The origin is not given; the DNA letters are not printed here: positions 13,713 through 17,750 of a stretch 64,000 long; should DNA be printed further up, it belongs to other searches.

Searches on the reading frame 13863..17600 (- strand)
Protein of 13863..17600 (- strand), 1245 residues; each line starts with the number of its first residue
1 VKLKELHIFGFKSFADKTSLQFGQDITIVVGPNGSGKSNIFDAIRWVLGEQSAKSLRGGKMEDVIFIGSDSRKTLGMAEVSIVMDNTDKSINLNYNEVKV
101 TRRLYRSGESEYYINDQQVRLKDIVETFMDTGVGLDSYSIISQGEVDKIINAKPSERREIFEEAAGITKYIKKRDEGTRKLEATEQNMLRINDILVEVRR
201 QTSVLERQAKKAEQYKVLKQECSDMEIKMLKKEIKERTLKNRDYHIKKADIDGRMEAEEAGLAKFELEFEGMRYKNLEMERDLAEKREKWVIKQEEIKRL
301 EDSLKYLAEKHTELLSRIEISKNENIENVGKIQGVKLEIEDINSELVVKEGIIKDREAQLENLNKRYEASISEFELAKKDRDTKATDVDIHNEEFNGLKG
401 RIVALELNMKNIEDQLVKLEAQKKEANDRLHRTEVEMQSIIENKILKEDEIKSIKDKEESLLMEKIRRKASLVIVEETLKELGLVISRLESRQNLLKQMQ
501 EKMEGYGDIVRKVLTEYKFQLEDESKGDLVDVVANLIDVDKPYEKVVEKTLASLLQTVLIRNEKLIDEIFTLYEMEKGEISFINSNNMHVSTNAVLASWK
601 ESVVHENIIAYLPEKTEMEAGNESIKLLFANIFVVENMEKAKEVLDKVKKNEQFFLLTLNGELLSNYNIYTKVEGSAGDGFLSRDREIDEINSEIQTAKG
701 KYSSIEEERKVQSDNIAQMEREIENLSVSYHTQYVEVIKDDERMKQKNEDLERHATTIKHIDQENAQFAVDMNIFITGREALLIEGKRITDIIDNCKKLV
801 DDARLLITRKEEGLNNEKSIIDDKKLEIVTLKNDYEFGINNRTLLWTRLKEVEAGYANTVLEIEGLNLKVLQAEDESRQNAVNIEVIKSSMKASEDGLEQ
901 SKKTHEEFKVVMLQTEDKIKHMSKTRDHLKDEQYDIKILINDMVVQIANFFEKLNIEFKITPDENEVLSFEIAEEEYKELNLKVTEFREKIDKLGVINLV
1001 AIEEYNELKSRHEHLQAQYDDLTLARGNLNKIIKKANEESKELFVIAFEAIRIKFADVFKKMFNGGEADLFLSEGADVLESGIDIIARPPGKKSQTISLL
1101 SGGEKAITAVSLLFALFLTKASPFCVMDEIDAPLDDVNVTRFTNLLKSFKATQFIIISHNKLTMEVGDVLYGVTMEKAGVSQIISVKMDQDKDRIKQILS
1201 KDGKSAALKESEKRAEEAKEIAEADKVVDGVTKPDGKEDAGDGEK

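Call 31: search_protein_families(library=pfam, proteins=[window:13863-17600:-], max_evalue=0.001)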
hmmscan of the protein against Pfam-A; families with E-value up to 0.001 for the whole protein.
window:13863-17600:- (1245 aa): 7 families
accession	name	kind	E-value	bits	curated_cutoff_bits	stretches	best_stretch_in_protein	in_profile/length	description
PF02463.25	SMC_N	-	1.9e-64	217.6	40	2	3-136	2-135/220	RecF/RecN/SMC N terminal domain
PF13476.12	AAA_23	-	6.7e-19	69.8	27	1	5-236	1-195/201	AAA domain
PF13304.12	AAA_21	-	6.1e-13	49.9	27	1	26-91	1-70/304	AAA domain, putative AbiEii toxin, Type IV TA system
PF13175.12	AAA_15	-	2.5e-08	34.4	32.1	1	1-459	1-286/374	AAA ATPase domain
PF06470.18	SMC_hinge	-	8.8e-08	33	22.5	1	529-644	4-115/116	SMC proteins Flexible Hinge Domain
PF13555.12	AAA_29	-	1.9e-06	27.9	27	1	3-49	1-47/61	P-loop containing region of AAA domain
PF13514.12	AAA_27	-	4.4e-05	23.6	22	1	1-46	1-48/206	AAA domain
